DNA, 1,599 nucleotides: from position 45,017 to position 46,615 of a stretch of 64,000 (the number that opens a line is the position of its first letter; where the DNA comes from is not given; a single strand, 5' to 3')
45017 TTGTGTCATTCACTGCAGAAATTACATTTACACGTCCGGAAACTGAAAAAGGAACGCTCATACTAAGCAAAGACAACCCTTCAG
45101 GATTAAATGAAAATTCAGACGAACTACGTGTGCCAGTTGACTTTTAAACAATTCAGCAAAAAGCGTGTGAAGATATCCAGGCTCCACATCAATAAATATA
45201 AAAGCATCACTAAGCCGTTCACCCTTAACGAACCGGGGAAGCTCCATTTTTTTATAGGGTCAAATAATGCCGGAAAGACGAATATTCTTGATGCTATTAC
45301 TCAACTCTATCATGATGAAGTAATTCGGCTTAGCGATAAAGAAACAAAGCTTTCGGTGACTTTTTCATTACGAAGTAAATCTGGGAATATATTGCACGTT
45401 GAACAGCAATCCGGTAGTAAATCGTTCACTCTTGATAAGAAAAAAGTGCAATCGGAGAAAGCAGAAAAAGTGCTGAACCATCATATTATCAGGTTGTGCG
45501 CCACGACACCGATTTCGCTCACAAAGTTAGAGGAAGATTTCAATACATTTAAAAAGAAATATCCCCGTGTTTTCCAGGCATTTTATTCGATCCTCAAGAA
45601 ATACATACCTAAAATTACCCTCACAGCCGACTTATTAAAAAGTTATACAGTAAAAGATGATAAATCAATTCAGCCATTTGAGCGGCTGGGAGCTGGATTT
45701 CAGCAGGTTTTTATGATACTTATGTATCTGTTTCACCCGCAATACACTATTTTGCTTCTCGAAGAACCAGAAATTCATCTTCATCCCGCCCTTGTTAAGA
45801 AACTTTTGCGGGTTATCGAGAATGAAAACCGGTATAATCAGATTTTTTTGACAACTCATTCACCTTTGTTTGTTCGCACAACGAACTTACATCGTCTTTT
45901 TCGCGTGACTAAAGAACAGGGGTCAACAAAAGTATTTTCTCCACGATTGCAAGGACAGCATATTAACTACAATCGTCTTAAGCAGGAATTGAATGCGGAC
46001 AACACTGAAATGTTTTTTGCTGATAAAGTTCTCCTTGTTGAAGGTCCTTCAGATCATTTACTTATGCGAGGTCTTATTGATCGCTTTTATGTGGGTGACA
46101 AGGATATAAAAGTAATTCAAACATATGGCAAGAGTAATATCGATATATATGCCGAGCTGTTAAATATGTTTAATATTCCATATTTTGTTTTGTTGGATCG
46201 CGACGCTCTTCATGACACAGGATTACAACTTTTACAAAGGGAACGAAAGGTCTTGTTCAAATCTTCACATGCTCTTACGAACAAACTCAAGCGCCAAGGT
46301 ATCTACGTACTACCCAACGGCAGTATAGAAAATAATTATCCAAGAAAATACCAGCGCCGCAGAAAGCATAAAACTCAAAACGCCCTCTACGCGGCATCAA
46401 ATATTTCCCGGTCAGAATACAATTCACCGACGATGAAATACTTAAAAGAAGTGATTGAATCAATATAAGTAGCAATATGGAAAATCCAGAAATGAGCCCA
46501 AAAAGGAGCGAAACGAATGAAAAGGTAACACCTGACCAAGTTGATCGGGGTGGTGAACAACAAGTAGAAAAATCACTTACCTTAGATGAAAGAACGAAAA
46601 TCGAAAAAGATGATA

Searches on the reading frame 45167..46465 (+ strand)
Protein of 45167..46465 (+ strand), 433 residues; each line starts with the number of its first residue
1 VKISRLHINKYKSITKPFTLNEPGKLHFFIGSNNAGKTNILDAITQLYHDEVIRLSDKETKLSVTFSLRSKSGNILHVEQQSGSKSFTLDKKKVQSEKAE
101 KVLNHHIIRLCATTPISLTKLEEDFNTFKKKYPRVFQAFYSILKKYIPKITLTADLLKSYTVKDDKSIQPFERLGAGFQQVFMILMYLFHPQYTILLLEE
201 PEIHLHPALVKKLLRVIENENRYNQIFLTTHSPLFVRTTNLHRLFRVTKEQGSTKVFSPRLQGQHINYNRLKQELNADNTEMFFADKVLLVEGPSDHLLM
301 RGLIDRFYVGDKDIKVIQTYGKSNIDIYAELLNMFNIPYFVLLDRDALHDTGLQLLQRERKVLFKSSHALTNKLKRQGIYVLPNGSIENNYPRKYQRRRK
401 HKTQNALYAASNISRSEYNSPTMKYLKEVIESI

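Call 3: search_protein_families(library=pfam, proteins=[window:45167-46465:+], max_evalue=1)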
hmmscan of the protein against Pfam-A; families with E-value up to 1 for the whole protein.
window:45167-46465:+ (433 aa): 10 families
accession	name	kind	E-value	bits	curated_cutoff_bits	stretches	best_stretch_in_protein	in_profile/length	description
PF13304.12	AAA_21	-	5.2e-24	86.3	27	2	127-236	178-303/304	AAA domain, putative AbiEii toxin, Type IV TA system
PF13175.12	AAA_15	-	2.3e-21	77.3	32.1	2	100-236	235-374/374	AAA ATPase domain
PF20469.4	OLD-like_TOPRIM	-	4.3e-17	62.9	23.2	1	283-346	1-67/67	Overcoming lysogenization defect protein-like, TOPRIM domain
PF02463.25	SMC_N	-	1.9e-10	41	40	1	3-252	2-217/220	RecF/RecN/SMC N terminal domain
PF13514.12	AAA_27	-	4.6e-06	26.8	22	1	1-94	1-100/206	AAA domain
PF00005.33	ABC_tran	-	8.7e-06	26.8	25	1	22-201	9-135/137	ABC transporter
PF11398.14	DUF2813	-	6.8e-05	22.8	21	1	194-266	285-353/372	Protein of unknown function (DUF2813)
PF13476.12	AAA_23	-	0.0053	17.9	27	1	5-113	1-87/201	AAA domain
PF13555.12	AAA_29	-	0.015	15.5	27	1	18-47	17-45/61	P-loop containing region of AAA domain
PF11536.14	DUF3226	-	0.12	12.6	27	1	287-347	2-68/208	Protein of unknown function (DUF3226)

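Call 4: search_protein_families(library=padloc, proteins=[window:45167-46465:+], max_evalue=1)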
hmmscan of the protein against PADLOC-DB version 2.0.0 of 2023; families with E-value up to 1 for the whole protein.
window:45167-46465:+ (433 aa): 140 families (the best 25 are shown)
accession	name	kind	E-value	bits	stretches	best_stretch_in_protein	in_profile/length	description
PDLC02358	Old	-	6.7e-38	128.8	3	122-349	201-451/578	Old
PDLC00091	GajA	-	8.4e-29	98.9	2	192-327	296-434/627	AAA ATPase domain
PDLC00070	GajA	-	8.1e-28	95.4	2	166-373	289-476/596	AAA ATPase domain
PDLC00096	GajA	-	1.7e-27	94.5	2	192-332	288-434/630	AAA ATPase domain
PDLC00067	GajA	-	3.3e-26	89.9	2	191-385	303-495/604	AAA ATPase domain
PDLC00069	GajA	-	5.4e-26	89.2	2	193-322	335-474/687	AAA ATPase domain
PDLC00071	GajA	-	1.3e-25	88.3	2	192-352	273-442/588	AAA ATPase domain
PDLC02915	ATPase-Toprim_I-B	-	7.5e-25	85.8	2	194-418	257-458/623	-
PDLC00065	GajA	-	9.7e-25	85.4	2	194-375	335-519/670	AAA ATPase domain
PDLC02980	AriA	-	1.1e-24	86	2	135-236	185-303/304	-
PDLC04168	GajA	-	4.5e-24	83.1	2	170-352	253-437/570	-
PDLC00066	GajA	-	9.6e-24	81.8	2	193-349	279-436/567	AAA ATPase domain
PDLC00077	GajA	-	1.4e-23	81.4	2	193-348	334-500/616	AAA ATPase domain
PDLC00090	GajA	-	1.7e-23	81.2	2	190-375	316-507/659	AAA ATPase domain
PDLC04176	HEC-01A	-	2.1e-23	81.3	2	183-260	265-345/371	-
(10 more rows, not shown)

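Call 5: search_protein_families(library=ncbifam, proteins=[window:45167-46465:+], max_evalue=1)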
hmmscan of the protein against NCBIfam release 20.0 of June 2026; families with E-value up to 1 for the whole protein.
window:45167-46465:+ (433 aa): 32 families (the best 25 are shown)
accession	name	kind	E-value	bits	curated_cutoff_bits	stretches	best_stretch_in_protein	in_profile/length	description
NF038234.1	retron_eff_Eco8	equivalog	6.9e-19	67.9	250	2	195-380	275-469/679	retron Eco8 family effector endonuclease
NF047739.1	antiphage_MADS3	equivalog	2e-12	47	420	2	184-256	329-400/427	methylation-associated defense system AAA family ATPase MAD3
NF041760.1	PtuA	equivalog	2.3e-09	36.7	500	2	195-264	379-449/524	retron Ec78 anti-phage system effector ATPase PtuA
TIGR04435.1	restrict_AAA_1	hypoth_equivalog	4.5e-09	35.6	300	2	185-259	411-495/568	restriction system-associated AAA family ATPase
TIGR00611.2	recf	equivalog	4.1e-07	29.5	172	1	3-95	1-102/339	DNA replication/repair protein RecF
TIGR03411.1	urea_trans_UrtD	equivalog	0.00014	21.6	304.1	1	22-46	26-50/242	urea ABC transporter ATP-binding protein UrtD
NF000355.4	ribo_prot_ABC_F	equivalog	0.00019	20.5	380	1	151-239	407-492/499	ribosomal protection-like ABC-F family protein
TIGR00618.1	sbcc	subfamily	0.00074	17.6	478.5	1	1-68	1-71/1043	exonuclease subunit SbcC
TIGR02673.1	FtsE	equivalog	0.00079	19.1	264.85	1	166-247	130-210/214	cell division ATP-binding protein FtsE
NF010061.0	PRK13538.1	equivalog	0.00093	18.7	195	1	157-244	118-204/211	cytochrome c biogenesis heme-transporting ATPase CcmA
NF003034.1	PRK03918.1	equivalog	0.0017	16.4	700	1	1-102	1-113/878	DNA double-strand break repair ATPase Rad50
NF008428.0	PRK11264.1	equivalog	0.0024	17.1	406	1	172-240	143-211/250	L-cystine ABC transporter ATP-binding protein TcyN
TIGR01189.1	ccmA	equivalog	0.0036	17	131.6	1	166-237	120-191/198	heme ABC exporter ATP-binding protein CcmA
TIGR01188.1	drrA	subfamily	0.0052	16.1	312.45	1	154-231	106-182/302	daunorubicin resistance ABC transporter, ATP-binding protein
NF008626.0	PRK11614.1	equivalog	0.007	15.9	441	1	143-220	110-183/237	high-affinity branched-chain amino acid ABC transporter ATP-binding protein LivF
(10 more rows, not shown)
